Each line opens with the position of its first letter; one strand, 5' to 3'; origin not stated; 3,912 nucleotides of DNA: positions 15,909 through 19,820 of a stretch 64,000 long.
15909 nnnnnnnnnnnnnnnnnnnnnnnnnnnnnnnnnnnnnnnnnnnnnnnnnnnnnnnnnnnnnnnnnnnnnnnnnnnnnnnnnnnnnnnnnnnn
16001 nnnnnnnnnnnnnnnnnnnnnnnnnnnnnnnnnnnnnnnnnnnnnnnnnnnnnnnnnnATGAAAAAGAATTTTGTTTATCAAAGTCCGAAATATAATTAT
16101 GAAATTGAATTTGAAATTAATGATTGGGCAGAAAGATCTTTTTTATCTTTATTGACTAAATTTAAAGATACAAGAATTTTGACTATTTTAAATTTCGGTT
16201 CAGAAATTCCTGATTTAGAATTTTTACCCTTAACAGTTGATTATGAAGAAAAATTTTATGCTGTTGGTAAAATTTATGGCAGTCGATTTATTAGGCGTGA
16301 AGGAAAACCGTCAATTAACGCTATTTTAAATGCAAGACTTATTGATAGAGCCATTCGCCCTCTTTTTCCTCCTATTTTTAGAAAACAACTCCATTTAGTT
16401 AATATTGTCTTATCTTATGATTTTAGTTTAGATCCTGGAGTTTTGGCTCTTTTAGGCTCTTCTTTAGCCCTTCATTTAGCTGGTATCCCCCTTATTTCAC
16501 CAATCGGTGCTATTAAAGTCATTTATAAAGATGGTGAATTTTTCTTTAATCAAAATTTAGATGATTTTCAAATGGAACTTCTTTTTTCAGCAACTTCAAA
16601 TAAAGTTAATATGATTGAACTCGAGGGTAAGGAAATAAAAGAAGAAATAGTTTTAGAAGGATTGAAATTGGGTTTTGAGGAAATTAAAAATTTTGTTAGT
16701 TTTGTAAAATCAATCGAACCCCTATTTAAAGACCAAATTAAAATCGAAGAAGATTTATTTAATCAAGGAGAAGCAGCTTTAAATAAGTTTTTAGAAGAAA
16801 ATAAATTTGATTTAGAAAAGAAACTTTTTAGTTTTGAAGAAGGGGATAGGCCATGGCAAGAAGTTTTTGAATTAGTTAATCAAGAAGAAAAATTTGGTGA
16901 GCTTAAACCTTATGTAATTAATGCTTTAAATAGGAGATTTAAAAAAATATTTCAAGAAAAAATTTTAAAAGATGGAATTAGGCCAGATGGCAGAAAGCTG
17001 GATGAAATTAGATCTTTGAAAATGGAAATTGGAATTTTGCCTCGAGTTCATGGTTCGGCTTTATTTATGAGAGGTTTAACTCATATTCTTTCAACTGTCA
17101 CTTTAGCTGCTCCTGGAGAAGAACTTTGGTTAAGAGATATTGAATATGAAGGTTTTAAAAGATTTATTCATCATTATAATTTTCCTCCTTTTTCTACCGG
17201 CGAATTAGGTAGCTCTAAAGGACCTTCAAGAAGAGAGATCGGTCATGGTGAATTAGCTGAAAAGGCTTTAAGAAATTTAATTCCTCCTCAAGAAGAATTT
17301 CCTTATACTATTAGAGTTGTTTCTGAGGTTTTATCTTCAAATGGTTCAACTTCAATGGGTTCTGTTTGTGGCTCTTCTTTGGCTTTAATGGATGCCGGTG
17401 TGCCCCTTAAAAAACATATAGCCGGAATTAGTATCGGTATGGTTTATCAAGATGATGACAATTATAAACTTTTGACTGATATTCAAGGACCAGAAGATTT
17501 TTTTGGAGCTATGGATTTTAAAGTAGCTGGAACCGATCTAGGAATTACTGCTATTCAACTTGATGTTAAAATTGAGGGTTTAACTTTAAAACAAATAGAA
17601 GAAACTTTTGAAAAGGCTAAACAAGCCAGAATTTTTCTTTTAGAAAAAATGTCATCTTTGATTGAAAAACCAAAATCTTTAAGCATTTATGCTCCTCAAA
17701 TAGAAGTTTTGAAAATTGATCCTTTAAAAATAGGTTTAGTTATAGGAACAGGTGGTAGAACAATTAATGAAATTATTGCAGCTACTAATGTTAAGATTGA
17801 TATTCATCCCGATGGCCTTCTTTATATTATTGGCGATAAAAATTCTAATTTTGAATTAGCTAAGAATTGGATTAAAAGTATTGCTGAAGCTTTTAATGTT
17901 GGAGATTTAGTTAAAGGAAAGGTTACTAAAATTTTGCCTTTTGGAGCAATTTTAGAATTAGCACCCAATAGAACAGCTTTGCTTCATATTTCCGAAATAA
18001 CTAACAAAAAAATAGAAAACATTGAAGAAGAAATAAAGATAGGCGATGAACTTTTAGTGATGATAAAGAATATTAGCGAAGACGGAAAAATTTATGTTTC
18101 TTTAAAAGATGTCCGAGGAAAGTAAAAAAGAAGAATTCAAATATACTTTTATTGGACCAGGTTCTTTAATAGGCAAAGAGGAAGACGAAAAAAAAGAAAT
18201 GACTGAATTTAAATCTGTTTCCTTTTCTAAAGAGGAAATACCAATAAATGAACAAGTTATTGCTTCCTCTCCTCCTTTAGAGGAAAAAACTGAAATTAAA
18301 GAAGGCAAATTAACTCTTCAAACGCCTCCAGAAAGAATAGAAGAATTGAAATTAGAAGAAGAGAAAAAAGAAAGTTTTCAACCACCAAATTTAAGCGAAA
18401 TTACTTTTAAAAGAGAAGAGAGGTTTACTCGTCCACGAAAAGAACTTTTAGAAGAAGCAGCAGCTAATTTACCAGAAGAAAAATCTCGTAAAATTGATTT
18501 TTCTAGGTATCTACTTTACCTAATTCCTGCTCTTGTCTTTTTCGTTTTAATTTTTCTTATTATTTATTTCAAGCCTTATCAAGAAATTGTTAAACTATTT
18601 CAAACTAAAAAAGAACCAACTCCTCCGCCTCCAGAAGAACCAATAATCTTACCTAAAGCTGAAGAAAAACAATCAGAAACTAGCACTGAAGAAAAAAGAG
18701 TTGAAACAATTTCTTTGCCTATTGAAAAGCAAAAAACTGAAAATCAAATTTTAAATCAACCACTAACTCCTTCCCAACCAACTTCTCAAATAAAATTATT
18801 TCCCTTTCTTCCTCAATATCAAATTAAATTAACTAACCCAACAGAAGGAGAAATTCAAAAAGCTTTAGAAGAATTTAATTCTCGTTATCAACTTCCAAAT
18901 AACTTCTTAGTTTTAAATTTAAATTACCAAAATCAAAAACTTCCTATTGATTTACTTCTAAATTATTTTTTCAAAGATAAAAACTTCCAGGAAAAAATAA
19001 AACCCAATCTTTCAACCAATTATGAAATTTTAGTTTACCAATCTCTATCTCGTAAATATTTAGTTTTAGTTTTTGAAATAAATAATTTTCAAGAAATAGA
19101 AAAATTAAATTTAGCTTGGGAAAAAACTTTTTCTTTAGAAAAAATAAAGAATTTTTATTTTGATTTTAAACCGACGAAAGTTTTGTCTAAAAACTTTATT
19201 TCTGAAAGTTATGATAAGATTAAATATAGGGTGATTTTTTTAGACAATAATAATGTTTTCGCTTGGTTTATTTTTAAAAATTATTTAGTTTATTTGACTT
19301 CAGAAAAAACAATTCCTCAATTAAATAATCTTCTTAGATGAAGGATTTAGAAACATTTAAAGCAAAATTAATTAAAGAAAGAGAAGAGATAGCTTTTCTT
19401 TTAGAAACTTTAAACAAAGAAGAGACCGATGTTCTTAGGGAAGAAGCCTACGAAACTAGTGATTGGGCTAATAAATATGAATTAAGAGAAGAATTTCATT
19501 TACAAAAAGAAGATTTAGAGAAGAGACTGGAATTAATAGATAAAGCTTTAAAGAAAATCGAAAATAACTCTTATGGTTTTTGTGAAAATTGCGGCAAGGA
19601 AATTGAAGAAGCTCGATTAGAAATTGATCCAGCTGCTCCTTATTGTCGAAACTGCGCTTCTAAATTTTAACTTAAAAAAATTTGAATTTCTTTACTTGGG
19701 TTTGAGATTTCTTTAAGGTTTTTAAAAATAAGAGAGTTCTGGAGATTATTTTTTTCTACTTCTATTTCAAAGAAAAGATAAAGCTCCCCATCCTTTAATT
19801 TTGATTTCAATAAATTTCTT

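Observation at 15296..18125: NYN (LabA-like RNase-fold) gene translationally coupled inside the rpsO-pnp operon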

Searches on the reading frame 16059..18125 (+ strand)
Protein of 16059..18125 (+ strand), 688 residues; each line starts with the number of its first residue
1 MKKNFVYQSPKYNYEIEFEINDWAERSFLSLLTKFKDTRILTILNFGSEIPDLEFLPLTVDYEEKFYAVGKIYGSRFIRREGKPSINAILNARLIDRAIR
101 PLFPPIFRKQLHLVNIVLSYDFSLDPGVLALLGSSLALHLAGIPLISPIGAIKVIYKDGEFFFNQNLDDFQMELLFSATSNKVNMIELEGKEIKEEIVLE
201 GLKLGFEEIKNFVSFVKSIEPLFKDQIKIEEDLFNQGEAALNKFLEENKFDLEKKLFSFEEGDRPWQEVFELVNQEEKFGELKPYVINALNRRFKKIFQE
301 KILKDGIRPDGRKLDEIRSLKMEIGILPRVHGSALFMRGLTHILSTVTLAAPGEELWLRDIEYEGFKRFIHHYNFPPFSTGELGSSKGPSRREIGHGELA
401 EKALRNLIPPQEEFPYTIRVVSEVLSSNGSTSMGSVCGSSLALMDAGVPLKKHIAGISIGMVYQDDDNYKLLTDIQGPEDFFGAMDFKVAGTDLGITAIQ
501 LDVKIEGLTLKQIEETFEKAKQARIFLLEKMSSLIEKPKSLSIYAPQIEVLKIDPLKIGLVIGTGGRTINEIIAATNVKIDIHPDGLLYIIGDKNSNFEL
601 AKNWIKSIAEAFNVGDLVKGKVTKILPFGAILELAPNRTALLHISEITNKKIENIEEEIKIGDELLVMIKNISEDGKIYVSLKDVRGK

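Call 3: search_protein_families(library=pfam, proteins=[window:16059-18125:+], max_evalue=0.01)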
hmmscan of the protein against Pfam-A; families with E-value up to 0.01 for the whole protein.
window:16059-18125:+ (688 aa): 4 families
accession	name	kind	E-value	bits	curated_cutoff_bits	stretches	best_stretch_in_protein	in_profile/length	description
PF01138.27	RNase_PH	-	4.7e-45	153.6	25.5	2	316-449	1-130/130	3' exoribonuclease family, domain 1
PF00575.29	S1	-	4.1e-14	53.2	22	1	612-682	2-73/74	S1 RNA binding domain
PF00013.35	KH_1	-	1.9e-10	40.8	21.5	1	549-606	2-65/66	KH domain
PF03725.20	RNase_PH_C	-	2.3e-05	24.7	20.8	0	149-207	3-66/67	3' exoribonuclease family, domain 2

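Call 4: search_protein_families(library=ncbifam, proteins=[window:16059-18125:+], max_evalue=0.01)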
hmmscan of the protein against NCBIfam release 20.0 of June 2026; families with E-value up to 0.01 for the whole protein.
window:16059-18125:+ (688 aa): 38 families (the best 25 are shown)
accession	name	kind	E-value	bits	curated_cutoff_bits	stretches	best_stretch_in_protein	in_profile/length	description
NF008805.1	PRK11824.1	equivalog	2.2e-219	730.3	471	1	14-684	9-682/683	polyribonucleotide nucleotidyltransferase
TIGR03591.1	polynuc_phos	equivalog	4.1e-217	722.9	525.05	1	15-684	6-688/689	polyribonucleotide nucleotidyltransferase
TIGR02696.1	pppGpp_PNP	exception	8.9e-148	493.8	1106.75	1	52-679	57-717/720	guanosine pentaphosphate synthetase I/polyribonucleotide nucleotidyltransferase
TIGR02065.1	ECX1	equivalog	2.2e-30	105.7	318.7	1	301-505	2-199/230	exosome complex exonuclease Rrp41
NF006363.0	PRK08582.1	equivalog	1e-17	64.6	171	1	612-685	3-76/140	S1 domain-containing RNA-binding protein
NF000907.0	PRK00087.1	equivalog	4.7e-17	61.4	624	1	600-686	549-636/671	bifunctional 4-hydroxy-3-methylbut-2-enyl diphosphate reductase/30S ribosomal protein S1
NF005973.0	PRK08059.1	equivalog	3.3e-15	56.3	148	1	610-685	3-79/123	S1 domain-containing post-transcriptional regulator GSP13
NF040579.1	S1_dom_CvfD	subfamily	5.1e-15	55.7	117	1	613-685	2-75/113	CvfD/Ygs/GSP13 family RNA-binding post-transcriptional regulator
NF010379.0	PRK13806.1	equivalog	2.8e-14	52.7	648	1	606-687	284-367/491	30S ribosomal protein S1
NF005208.0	PRK06676.1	equivalog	2.4e-13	49.8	368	1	606-685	270-350/391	30S ribosomal protein S1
NF005573.0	PRK07252.1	equivalog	1.3e-12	47.7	183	1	613-674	2-63/120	S1 RNA-binding domain-containing protein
NF005911.0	PRK07899.1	equivalog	2.6e-12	46.2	691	1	606-684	285-364/486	30S ribosomal protein S1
NF004473.0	PRK05807.1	equivalog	3.6e-12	46.8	178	1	611-685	2-75/136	S1 domain-containing RNA-binding protein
TIGR00717.1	rpsA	equivalog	2.2e-11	43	577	1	603-686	261-346/516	30S ribosomal protein S1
NF040578.1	S1_dom_Ygs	exception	5.1e-11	42.8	175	1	610-684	3-77/122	S1 domain-containing post-transcriptional regulator Ygs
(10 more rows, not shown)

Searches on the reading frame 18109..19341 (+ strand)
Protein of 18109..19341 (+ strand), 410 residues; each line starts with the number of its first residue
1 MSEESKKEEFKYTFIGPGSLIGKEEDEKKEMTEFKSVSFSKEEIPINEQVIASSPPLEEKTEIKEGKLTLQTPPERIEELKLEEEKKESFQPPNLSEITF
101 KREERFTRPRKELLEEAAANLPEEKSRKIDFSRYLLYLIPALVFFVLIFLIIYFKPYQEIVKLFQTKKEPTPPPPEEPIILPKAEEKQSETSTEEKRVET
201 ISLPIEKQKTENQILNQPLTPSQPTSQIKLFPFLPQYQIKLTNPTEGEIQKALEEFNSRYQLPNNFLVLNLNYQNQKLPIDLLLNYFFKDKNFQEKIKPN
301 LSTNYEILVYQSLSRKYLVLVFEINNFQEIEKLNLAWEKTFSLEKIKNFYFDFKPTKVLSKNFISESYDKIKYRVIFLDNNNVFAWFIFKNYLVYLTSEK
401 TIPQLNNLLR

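Call 3: search_protein_families(library=pfam, proteins=[window:18109-19341:+], max_evalue=0.01)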
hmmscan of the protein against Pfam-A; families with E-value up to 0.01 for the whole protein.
window:18109-19341:+ (410 aa): 1 family
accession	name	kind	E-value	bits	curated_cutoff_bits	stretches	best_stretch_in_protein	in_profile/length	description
PF04277.18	OAD_gamma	-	5e-05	24.3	27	1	142-191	13-58/76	Oxaloacetate decarboxylase, gamma chain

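Call 81: search_protein_families(library=padloc, proteins=[window:18109-19341:+], max_evalue=0.01)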
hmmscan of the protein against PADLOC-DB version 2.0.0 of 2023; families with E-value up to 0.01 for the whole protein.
window:18109-19341:+ (410 aa): 0 families

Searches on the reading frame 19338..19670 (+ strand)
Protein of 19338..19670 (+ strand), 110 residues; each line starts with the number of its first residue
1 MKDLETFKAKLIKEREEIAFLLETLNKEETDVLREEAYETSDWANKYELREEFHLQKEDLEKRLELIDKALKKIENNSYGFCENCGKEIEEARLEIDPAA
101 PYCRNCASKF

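Call 3: search_protein_families(library=pfam, proteins=[window:19338-19670:+], max_evalue=0.01)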
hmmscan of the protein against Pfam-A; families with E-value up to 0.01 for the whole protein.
window:19338-19670:+ (110 aa): 6 families
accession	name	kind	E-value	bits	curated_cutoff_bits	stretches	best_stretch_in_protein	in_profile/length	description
PF01258.23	zf-dskA_traR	-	9.7e-13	48.3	24.9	1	78-109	2-33/36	Prokaryotic dksA/traR C4-type zinc finger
PF24463.1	DUF7577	-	0.00098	19.1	28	0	97-108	13-24/27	Domain of unknown function (DUF7577)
PF12844.13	HTH_19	-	0.0015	18.8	30.2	1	47-80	5-38/64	Helix-turn-helix domain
PF13240.11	Zn_Ribbon_1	-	0.0015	18.7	25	0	81-91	1-11/23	zinc-ribbon domain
PF06685.17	DUF1186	-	0.002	18.1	22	1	7-91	159-242/247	Protein of unknown function (DUF1186)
PF09723.15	Zn_ribbon_8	-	0.0051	17.2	34.4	1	82-108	8-34/41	Zinc ribbon domain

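Call 81: search_protein_families(library=padloc, proteins=[window:19338-19670:+], max_evalue=0.01)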
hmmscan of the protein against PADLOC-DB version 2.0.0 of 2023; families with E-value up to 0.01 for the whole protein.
window:19338-19670:+ (110 aa): 0 families
